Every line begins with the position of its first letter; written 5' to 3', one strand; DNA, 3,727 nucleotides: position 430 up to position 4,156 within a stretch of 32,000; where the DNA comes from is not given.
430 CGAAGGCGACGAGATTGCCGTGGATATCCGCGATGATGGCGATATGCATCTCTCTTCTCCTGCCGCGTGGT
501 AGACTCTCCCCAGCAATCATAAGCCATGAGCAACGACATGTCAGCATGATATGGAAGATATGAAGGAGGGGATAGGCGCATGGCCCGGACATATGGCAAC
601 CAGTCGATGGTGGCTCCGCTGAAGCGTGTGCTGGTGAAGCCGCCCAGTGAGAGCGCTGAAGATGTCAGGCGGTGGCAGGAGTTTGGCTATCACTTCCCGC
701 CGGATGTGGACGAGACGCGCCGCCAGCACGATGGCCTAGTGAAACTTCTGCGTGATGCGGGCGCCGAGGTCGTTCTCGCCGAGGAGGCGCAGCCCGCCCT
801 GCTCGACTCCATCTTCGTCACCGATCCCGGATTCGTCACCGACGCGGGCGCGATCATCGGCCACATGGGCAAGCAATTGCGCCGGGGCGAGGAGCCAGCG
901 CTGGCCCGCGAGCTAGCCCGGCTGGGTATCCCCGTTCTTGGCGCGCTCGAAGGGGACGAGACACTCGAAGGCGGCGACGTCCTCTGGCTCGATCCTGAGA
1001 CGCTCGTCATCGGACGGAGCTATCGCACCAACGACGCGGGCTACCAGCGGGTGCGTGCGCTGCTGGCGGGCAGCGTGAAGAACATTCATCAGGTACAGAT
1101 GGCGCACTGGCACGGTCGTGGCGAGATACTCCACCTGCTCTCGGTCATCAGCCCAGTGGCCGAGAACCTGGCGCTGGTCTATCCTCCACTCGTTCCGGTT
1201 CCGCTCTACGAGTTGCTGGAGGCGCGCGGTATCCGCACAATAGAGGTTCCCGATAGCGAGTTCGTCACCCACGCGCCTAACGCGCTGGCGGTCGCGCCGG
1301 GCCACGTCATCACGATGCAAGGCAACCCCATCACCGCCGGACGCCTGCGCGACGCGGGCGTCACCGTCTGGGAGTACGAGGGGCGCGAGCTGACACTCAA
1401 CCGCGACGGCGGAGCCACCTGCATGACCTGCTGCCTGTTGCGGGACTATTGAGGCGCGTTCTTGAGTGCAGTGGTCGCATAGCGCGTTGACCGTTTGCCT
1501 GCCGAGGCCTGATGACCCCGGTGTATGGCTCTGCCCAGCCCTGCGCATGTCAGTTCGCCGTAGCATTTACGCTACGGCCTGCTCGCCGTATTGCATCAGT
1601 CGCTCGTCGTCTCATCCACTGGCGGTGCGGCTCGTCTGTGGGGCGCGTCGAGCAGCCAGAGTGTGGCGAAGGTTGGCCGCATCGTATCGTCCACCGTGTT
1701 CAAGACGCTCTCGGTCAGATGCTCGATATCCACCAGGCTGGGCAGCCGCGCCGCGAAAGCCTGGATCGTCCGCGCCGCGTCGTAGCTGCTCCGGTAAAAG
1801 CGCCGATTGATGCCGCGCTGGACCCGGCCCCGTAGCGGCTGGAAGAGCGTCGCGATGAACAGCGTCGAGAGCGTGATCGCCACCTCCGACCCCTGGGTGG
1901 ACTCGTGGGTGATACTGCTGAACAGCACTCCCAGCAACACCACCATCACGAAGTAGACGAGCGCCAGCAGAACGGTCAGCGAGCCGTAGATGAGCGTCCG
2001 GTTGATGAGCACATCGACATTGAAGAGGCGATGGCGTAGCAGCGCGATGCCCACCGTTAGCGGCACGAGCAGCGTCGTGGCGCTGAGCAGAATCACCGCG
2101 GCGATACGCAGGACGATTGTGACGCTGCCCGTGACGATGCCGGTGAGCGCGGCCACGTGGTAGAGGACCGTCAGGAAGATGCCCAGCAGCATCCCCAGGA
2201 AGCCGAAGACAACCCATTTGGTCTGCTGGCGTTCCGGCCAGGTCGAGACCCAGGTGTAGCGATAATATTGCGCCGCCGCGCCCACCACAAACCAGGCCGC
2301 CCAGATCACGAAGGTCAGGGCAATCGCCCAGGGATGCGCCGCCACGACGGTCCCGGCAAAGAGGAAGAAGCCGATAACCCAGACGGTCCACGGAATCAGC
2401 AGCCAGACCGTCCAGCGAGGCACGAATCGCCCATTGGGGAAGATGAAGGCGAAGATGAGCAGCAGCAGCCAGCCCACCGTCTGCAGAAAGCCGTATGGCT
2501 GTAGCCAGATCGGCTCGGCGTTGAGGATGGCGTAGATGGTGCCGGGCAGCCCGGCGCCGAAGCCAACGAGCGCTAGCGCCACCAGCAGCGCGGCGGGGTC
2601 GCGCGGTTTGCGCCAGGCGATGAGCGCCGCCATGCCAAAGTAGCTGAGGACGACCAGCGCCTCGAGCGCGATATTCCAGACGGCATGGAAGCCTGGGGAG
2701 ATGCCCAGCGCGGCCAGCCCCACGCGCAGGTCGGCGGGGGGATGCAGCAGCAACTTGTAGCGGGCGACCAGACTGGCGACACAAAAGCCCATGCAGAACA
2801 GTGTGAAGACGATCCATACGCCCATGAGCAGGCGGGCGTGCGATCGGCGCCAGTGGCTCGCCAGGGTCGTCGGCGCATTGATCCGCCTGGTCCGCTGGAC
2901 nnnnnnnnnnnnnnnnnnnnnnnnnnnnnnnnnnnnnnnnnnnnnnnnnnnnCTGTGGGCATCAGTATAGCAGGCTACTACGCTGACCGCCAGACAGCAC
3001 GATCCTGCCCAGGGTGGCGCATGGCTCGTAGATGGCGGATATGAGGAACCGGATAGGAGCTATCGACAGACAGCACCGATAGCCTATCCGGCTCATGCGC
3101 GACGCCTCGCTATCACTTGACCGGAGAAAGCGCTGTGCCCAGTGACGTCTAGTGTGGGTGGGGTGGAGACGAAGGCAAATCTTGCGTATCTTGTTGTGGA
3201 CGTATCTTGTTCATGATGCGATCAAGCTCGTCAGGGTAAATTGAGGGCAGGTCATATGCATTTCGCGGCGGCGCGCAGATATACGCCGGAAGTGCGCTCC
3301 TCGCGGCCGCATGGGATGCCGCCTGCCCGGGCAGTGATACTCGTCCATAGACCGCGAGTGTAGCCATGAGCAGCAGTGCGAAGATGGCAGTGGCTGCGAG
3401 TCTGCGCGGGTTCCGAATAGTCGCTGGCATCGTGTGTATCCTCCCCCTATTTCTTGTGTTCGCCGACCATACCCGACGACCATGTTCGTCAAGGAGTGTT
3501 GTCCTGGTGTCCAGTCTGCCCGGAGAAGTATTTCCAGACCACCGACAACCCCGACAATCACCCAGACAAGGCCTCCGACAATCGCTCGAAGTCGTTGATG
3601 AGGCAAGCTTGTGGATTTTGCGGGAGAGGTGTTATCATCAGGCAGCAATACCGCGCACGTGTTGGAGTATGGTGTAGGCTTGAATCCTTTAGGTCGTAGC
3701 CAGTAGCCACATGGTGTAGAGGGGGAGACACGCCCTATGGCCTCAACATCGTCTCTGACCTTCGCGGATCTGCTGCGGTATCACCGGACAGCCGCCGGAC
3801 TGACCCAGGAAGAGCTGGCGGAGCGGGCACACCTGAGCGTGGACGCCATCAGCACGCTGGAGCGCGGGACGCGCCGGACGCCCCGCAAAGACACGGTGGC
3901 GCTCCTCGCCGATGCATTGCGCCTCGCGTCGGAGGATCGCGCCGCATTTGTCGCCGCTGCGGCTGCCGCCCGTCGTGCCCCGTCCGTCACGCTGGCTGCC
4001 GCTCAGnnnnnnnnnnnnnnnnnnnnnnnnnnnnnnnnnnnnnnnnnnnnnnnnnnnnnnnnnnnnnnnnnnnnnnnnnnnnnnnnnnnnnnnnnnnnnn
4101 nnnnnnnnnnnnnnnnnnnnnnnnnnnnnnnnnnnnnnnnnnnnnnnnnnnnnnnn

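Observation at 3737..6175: Membrane-tethered one-component regulator: XRE helix-turn-helix fused through three TM helices to an OppA/DppA-type solute-binding domain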

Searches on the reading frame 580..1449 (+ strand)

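Call 12: search_protein_families(library=pfam, proteins=[window:580-1449:+], max_evalue=0.01)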
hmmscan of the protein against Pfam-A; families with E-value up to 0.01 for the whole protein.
window:580-1449:+ (290 aa): 2 families
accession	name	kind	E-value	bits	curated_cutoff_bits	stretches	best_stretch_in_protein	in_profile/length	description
PF02274.22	ADI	-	9.9e-26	91.1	22.8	2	212-288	296-377/377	Arginine deiminase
PF19420.4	DDAH_eukar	-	5.5e-13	49.2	23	1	46-246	28-250/291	N,N dimethylarginine dimethylhydrolase, eukaryotic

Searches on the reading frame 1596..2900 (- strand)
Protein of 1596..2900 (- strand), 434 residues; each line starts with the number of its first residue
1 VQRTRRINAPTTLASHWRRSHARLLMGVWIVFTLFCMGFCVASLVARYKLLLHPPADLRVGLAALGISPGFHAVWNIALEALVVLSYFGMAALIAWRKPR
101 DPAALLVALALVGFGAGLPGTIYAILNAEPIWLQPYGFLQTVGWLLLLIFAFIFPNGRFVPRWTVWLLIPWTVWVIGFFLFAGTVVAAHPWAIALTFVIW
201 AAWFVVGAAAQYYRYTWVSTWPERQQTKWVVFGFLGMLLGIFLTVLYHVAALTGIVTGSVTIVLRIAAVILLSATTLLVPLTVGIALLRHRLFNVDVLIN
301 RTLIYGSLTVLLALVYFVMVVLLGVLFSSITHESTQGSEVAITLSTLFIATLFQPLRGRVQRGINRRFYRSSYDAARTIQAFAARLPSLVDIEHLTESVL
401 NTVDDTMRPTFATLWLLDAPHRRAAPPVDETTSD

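Call 12: search_protein_families(library=pfam, proteins=[window:1596-2900:-], max_evalue=0.01)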
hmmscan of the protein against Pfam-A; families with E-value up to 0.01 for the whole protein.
window:1596-2900:- (434 aa): 1 family
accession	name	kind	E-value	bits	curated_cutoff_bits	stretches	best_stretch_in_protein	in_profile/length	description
PF03729.18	DUF308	-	0.0068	17.1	25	1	179-243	6-71/73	Short repeat of unknown function (DUF308)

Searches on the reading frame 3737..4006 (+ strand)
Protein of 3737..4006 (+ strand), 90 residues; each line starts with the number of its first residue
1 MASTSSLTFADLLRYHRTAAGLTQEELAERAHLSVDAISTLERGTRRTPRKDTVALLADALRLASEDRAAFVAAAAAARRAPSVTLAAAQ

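Call 52: search_solved_structures(query=window:3737-4006:+, max_evalue=0.01)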
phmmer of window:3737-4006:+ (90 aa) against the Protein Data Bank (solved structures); distinct sequences matched with E-value up to 0.01: 10.
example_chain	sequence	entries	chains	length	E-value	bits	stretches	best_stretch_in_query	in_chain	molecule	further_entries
6rnz_A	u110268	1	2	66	0.0014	22.3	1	11-67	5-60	HTH-type transcriptional regulator DdrOC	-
8ezt_A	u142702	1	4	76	0.0015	22.2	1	9-65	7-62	HipB(Lp)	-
8vd6_A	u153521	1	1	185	0.0019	21.9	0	20-41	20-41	CAP REPEAT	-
3pxp_A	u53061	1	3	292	0.0019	21.9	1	12-81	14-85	Helix-turn-helix domain protein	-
8tac_A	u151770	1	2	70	0.0027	21.4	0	15-61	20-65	DBP48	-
6rnx_A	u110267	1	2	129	0.0033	21.1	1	11-69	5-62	HTH-type transcriptional regulator DdrOC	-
6jq1_A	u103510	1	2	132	0.0043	20.8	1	9-67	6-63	Transcriptional regulator, XRE family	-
6rmq_A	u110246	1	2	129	0.005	20.6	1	11-67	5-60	HTH-type transcriptional regulator DdrOC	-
5woq_A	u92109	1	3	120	0.0068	20.1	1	9-80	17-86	Transcriptional regulator ClgR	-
7t5u_A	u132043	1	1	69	0.007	20.1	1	8-64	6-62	Helix-turn-helix domain-containing protein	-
